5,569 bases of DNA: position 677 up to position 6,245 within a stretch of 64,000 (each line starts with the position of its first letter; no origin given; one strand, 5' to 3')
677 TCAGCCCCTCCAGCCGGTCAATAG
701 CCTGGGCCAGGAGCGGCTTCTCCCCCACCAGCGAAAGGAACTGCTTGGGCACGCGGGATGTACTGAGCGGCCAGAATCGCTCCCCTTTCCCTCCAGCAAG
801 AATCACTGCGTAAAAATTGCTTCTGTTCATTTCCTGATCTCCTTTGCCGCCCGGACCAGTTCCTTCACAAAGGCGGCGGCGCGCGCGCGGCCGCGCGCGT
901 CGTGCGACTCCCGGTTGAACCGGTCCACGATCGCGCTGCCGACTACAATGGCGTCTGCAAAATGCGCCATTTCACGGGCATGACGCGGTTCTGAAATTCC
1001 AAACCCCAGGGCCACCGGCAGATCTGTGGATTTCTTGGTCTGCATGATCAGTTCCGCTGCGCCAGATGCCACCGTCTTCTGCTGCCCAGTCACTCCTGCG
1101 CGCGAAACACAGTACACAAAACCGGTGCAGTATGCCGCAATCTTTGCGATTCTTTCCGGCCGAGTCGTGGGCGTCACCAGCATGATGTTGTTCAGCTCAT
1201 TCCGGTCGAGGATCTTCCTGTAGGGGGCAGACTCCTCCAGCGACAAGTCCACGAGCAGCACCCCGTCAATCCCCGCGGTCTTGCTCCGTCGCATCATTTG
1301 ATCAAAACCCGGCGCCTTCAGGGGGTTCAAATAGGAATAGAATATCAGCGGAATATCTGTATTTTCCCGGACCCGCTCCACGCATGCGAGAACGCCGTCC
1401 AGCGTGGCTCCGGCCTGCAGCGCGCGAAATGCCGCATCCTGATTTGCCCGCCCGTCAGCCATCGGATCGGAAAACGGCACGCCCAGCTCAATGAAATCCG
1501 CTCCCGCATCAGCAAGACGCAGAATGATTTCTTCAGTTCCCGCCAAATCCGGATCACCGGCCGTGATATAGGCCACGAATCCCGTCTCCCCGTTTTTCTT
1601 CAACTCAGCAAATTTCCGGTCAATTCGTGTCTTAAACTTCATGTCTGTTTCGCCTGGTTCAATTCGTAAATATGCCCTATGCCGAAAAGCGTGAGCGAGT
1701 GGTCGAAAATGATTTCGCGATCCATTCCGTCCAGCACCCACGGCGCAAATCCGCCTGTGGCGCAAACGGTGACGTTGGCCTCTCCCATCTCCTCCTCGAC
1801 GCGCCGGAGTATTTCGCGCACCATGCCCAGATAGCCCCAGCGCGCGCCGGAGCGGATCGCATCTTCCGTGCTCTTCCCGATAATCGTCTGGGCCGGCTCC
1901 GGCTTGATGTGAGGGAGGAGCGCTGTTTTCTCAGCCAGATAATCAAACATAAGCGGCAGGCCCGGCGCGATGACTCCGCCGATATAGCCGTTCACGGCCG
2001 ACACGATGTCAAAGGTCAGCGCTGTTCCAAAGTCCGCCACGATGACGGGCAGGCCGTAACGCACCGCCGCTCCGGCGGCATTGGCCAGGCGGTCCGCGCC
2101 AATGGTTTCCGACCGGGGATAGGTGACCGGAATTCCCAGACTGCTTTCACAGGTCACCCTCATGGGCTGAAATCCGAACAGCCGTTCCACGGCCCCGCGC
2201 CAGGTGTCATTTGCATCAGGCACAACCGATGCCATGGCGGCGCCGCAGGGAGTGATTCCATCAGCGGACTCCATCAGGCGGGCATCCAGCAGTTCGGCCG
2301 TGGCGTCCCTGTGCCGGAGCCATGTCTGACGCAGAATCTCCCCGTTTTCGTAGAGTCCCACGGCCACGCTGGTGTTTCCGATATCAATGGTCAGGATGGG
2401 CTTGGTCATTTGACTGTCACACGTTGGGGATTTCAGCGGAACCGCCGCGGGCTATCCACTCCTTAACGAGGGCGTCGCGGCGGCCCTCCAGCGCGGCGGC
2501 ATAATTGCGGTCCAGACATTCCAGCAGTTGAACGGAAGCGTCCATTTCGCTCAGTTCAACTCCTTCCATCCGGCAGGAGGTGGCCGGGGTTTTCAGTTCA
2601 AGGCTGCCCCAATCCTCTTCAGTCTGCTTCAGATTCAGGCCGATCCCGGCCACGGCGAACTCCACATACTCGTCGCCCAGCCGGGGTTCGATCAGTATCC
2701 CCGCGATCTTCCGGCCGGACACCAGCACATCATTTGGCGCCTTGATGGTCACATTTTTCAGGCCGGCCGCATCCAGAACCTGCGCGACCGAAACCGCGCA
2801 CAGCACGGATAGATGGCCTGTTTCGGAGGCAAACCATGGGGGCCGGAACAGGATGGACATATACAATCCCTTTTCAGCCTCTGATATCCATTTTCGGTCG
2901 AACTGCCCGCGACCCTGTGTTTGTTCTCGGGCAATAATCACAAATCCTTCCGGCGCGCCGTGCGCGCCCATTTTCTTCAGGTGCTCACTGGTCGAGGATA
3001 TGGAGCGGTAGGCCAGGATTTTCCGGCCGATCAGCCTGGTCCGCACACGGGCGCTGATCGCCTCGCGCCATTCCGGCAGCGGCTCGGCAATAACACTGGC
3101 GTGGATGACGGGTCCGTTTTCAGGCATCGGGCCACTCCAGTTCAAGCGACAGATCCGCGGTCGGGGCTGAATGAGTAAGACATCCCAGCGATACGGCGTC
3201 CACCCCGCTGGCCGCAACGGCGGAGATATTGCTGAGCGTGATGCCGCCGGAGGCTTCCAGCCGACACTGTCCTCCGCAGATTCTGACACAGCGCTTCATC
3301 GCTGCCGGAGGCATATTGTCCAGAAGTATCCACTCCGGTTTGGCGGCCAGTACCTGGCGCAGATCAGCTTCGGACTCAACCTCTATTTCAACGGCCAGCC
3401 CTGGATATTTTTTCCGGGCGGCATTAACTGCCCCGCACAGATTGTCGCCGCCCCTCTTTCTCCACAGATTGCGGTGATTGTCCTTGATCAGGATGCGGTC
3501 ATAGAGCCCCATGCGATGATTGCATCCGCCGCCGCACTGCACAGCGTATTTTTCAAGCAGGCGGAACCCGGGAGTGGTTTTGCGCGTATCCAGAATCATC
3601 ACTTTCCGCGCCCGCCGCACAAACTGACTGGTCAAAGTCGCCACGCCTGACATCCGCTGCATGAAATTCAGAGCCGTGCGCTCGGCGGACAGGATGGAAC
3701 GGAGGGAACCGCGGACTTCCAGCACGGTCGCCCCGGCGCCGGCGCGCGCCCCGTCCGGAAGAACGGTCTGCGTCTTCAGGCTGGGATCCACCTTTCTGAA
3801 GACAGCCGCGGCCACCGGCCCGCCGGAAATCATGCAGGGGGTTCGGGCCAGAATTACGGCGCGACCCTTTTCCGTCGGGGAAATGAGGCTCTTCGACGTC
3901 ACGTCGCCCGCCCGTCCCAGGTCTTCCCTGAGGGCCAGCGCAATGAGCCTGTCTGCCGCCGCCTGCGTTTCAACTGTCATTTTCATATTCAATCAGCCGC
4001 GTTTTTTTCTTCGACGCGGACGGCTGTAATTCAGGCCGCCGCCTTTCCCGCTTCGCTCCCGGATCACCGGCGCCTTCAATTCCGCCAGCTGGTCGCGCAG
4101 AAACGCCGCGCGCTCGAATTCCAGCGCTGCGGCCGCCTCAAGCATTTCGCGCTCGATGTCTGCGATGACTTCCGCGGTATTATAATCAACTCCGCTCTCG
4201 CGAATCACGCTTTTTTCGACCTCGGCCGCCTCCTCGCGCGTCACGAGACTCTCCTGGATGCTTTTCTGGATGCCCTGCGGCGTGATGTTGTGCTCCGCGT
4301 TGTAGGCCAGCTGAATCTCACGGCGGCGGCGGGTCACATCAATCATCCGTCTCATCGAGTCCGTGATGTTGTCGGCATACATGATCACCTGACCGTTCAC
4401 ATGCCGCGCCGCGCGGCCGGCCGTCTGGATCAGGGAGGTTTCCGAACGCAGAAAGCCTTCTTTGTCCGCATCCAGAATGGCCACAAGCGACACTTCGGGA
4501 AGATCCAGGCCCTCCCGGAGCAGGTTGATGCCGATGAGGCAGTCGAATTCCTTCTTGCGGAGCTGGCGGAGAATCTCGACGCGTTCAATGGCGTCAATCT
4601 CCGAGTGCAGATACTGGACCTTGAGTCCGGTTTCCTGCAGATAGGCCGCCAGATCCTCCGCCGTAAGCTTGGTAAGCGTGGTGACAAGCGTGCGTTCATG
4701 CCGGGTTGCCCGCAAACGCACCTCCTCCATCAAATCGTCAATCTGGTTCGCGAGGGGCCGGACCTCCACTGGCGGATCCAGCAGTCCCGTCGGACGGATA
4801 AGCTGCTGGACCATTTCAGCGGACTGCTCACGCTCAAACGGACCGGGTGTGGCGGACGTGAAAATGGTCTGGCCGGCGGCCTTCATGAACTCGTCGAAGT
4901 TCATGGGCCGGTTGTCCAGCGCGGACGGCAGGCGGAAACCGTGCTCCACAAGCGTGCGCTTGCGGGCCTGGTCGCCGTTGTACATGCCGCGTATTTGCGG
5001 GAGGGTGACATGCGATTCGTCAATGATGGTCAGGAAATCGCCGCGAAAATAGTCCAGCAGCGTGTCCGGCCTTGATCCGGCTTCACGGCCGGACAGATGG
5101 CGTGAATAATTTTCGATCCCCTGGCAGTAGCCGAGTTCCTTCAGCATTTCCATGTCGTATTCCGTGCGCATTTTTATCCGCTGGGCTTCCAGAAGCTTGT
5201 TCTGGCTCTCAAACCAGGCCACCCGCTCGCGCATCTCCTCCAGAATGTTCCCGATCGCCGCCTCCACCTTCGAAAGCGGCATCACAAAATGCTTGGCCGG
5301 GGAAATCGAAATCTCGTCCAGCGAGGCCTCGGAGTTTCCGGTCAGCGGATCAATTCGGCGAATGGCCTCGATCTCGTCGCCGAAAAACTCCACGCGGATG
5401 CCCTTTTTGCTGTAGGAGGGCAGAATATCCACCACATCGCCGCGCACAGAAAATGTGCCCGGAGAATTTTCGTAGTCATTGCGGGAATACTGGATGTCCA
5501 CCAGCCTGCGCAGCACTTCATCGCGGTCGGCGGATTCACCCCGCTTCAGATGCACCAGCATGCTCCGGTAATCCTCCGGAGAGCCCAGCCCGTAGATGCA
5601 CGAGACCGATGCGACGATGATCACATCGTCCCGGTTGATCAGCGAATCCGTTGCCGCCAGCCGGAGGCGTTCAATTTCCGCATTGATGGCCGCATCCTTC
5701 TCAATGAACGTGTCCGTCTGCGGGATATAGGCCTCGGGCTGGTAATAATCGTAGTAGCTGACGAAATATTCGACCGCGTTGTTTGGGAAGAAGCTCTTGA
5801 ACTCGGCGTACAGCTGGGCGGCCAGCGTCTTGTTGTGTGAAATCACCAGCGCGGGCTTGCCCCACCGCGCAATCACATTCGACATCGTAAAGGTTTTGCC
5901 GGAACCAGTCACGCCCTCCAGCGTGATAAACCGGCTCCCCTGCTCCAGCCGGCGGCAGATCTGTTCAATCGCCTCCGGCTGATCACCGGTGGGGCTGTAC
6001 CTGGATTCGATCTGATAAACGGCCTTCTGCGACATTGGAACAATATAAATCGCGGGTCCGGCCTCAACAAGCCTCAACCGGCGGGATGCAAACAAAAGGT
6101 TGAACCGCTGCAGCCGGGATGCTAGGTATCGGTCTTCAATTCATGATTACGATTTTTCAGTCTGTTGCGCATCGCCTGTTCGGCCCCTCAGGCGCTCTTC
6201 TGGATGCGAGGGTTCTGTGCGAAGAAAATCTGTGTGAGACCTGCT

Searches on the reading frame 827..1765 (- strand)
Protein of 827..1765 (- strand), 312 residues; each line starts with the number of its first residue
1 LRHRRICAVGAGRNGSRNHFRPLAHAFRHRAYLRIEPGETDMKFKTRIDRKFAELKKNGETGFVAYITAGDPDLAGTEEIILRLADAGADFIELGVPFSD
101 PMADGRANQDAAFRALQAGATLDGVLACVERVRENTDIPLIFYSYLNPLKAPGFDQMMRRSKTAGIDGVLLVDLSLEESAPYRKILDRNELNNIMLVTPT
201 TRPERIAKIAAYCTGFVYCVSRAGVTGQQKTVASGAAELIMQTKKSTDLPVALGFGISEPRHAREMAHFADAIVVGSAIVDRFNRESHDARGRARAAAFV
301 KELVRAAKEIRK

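Call 29: search_protein_families(library=pfam, proteins=[window:827-1765:-], max_evalue=0.01)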
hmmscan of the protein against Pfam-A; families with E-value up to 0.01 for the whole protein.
window:827-1765:- (312 aa): 3 families
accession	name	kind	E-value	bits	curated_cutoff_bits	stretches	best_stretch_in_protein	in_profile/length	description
PF00290.26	Trp_syntA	-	7.2e-79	264.8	27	1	52-301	1-252/259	Tryptophan synthase alpha chain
PF01884.23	PcrB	-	6.2e-07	29.6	23.9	1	237-285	168-217/226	PcrB family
PF00977.27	His_biosynth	-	0.0062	16.5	23.6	0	237-282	62-108/228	Histidine biosynthesis protein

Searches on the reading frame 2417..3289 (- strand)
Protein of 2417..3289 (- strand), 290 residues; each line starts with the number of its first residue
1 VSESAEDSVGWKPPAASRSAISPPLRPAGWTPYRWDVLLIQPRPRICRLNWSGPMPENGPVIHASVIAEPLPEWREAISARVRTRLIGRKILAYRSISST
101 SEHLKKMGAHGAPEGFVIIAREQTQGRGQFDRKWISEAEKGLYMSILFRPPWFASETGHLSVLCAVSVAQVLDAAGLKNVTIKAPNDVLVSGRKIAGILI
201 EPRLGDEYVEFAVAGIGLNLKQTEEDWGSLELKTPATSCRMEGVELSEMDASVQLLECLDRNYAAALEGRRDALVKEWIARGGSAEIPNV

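Call 29: search_protein_families(library=pfam, proteins=[window:2417-3289:-], max_evalue=0.01)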
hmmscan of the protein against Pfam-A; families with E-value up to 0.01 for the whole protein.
window:2417-3289:- (290 aa): 1 family
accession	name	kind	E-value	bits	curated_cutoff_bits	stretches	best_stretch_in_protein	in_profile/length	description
PF03099.24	BPL_LplA_LipB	-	2.8e-15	56.8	21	1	95-217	3-131/133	Biotin/lipoate A/B protein ligase family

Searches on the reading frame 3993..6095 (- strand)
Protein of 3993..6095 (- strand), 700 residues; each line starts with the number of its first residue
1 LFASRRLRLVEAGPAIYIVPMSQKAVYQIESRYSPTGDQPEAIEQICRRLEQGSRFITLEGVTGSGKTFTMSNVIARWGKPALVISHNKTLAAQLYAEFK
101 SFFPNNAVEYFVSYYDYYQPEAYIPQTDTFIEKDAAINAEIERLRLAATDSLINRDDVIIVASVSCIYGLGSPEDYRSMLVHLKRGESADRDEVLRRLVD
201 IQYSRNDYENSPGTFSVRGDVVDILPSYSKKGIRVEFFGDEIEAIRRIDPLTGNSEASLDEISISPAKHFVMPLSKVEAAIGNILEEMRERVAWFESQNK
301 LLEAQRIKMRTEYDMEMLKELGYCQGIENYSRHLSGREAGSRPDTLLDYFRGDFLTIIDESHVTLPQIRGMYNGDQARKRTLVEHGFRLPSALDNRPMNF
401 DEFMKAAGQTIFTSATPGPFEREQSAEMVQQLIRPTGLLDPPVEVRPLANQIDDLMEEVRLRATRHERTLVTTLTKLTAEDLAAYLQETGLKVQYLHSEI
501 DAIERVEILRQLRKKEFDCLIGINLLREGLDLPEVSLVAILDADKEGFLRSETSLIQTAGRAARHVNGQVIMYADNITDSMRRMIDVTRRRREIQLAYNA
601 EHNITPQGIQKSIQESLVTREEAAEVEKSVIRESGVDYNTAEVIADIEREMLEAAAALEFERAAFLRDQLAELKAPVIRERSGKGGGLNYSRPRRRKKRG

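Call 9: search_protein_families(library=pfam, proteins=[window:3993-6095:-])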
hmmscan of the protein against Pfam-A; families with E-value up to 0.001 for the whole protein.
window:3993-6095:- (700 aa): 6 families
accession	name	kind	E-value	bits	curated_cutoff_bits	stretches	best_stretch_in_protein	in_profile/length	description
PF17757.6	UvrB_inter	-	3.8e-36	123.5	22.9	1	181-270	1-91/91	UvrB interaction domain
PF12344.14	UvrB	-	1.4e-21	76.5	27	1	572-613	1-42/43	Ultra-violet resistance protein B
PF00271.37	Helicase_C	-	2.3e-19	70.1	23.5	1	452-565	3-109/110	Helicase conserved C-terminal domain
PF04851.21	ResIII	-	3.7e-12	46.9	22.5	1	35-114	4-84/164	Type III restriction enzyme, res subunit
PF02151.25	UVR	-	2.1e-09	37.2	21.5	1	642-674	2-34/36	UvrB/uvrC motif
PF00270.35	DEAD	-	5.5e-06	26.7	26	1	38-107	3-73/167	DEAD/DEAH box helicase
